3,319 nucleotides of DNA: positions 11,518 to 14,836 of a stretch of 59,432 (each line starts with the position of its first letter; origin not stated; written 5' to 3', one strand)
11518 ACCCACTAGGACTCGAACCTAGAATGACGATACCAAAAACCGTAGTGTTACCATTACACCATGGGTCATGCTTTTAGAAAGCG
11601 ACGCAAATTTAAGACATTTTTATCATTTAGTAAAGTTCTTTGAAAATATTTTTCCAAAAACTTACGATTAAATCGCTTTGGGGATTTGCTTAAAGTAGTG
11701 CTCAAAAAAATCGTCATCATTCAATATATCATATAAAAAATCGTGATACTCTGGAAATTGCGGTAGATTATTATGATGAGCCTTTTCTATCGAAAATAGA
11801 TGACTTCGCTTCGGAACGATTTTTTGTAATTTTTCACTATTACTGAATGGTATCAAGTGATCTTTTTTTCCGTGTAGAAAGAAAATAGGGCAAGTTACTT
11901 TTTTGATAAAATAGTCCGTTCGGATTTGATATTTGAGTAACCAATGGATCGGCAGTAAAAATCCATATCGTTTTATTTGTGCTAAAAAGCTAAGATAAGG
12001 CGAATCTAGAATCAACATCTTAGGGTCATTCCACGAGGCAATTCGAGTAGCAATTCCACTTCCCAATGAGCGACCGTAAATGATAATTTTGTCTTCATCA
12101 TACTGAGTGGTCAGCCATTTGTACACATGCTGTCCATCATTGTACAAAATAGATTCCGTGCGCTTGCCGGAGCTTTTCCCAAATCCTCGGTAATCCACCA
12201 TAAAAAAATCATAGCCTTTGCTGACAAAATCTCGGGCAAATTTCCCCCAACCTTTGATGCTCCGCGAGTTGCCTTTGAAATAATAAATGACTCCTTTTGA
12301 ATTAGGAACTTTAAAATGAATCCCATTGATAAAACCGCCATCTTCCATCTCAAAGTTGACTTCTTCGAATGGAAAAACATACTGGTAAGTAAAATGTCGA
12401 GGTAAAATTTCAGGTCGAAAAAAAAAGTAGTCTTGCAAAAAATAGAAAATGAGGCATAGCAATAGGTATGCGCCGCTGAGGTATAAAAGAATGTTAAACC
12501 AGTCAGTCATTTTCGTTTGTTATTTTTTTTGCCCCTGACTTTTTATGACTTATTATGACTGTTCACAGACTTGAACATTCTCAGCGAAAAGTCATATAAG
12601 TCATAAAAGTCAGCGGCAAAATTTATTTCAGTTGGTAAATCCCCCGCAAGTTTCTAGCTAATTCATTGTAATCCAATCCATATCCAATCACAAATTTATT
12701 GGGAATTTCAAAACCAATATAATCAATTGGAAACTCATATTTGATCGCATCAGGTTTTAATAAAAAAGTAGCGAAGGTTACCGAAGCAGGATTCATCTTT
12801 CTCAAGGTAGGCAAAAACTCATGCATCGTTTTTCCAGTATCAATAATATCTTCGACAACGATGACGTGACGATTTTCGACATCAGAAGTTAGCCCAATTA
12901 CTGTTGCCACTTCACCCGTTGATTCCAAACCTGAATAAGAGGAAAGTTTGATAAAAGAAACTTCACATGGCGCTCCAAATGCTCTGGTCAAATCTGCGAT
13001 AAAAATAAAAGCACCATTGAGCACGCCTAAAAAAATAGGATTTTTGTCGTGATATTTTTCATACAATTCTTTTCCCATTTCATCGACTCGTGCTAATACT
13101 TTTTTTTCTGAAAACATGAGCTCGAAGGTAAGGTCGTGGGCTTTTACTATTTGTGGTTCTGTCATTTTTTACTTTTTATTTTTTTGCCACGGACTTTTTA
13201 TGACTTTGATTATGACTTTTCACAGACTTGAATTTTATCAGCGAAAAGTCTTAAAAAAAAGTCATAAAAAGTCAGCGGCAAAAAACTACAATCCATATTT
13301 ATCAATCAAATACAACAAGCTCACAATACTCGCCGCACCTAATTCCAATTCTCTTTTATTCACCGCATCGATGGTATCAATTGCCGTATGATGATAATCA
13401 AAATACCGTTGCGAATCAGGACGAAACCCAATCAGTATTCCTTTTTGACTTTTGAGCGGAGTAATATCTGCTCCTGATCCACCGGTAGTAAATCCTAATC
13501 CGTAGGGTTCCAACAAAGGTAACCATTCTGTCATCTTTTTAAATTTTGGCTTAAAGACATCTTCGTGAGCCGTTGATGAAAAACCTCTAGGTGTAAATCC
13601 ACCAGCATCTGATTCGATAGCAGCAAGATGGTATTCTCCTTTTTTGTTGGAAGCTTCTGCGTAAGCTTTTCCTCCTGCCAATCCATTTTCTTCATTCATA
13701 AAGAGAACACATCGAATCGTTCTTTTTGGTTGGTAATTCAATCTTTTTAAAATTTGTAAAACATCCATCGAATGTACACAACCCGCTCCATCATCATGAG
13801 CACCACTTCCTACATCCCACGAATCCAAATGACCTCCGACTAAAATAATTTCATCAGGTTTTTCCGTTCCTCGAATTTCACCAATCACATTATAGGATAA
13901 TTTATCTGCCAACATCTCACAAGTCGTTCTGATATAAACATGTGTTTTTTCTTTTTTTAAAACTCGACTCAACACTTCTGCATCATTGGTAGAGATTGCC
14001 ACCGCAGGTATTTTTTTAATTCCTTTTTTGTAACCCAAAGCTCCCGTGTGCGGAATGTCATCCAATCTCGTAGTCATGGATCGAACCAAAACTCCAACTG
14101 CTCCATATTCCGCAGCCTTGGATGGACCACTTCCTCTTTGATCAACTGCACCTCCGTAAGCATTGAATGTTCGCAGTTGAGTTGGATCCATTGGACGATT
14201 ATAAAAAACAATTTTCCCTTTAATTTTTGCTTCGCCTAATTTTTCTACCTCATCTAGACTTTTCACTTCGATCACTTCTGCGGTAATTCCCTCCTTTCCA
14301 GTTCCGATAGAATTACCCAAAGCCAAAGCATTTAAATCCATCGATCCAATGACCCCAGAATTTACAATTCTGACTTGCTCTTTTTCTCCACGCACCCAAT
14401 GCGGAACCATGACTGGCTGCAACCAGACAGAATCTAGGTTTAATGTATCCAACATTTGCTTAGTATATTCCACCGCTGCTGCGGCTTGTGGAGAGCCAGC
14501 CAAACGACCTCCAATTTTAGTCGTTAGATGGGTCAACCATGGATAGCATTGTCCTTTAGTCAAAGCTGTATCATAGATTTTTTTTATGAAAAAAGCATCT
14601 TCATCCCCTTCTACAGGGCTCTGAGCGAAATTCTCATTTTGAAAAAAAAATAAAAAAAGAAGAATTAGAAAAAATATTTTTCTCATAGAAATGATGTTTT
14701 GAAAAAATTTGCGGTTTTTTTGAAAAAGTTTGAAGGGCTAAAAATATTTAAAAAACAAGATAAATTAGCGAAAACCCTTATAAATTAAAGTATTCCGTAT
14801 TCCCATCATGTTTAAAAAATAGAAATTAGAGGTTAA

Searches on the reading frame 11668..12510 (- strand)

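Call 85: search_protein_families(library=pfam, proteins=[window:11668-12510:-], max_evalue=0.001)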
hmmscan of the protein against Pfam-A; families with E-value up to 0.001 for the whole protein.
window:11668-12510:- (280 aa): 7 families
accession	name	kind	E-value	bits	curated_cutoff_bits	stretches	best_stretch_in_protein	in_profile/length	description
PF12146.15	Hydrolase_4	-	4.3e-19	69.2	27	1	70-179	2-117/239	Serine aminopeptidase, S33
PF00561.26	Abhydrolase_1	-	1.3e-14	54.9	25.8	1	77-171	5-102/245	alpha/beta hydrolase fold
PF20434.5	BD-FAE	-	1.1e-07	32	26.8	0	200-230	183-213/215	BD-FAE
PF02129.25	Peptidase_S15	-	6.1e-07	29.8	23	1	90-175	46-132/262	X-Pro dipeptidyl-peptidase (S15 family)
PF20408.4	Abhydrolase_11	-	5.5e-05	23.4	27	1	122-248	60-167/193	Alpha/beta hydrolase domain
PF12695.13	Abhydrolase_5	-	0.00038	20.7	27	0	202-250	96-144/164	Alpha/beta hydrolase family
PF01738.24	DLH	-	0.00039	20.5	21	0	120-241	76-178/217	Dienelactone hydrolase family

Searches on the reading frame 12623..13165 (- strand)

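Call 85: search_protein_families(library=pfam, proteins=[window:12623-13165:-], max_evalue=0.001)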
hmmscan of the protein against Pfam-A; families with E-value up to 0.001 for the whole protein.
window:12623-13165:- (180 aa): 2 families
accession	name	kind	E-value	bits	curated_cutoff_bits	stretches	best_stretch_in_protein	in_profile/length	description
PF00156.33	Pribosyltran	-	6e-26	91.1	26.3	1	21-166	9-157/158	Phosphoribosyl transferase domain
PF14681.12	UPRTase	-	5.8e-05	23.1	27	1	69-142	91-166/206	Uracil phosphoribosyltransferase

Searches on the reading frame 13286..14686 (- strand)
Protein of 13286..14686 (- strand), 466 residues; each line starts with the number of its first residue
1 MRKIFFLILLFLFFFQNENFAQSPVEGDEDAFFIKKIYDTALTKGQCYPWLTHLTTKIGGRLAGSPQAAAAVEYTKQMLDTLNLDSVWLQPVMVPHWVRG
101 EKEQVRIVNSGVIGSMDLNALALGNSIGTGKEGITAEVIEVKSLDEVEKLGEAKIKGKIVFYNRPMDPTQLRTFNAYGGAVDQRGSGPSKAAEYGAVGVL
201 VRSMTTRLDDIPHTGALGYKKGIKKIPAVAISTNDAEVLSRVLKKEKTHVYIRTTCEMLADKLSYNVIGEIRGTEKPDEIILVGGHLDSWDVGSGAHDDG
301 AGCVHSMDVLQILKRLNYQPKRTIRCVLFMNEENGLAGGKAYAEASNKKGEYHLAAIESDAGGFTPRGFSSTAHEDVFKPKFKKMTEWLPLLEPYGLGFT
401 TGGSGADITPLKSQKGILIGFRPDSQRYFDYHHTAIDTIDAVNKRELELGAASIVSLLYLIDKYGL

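Call 27: search_protein_families(library=ncbifam, proteins=[window:13286-14686:-], max_evalue=0.00001)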
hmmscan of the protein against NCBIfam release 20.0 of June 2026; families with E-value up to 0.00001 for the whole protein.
window:13286-14686:- (466 aa): 6 families
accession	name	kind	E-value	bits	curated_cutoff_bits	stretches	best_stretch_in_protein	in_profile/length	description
NF006771.0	PRK09290.1-5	subfamily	2.9e-10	39.2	399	1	258-334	54-128/413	allantoate amidohydrolase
TIGR01879.1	hydantase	subfamily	1.4e-08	34.1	204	1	253-334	43-122/401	hydantoinase/carbamoylase family amidase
NF006768.0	PRK09290.1-1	equivalog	2.5e-08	33.2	532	1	266-335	61-128/411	allantoate deiminase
TIGR03176.1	AllC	equivalog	2e-07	30.1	597.75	1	266-335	57-124/406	allantoate deiminase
NF045908.1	AminopepLapALeg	equivalog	7.1e-07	28.4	600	1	273-365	199-292/396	aminopeptidase LapA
NF058540.1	Ncarbamyl_ErtE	equivalog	4.4e-06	25.5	520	1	265-334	63-131/418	N-carbamyl-l-glutamate amidohydrolase ErtE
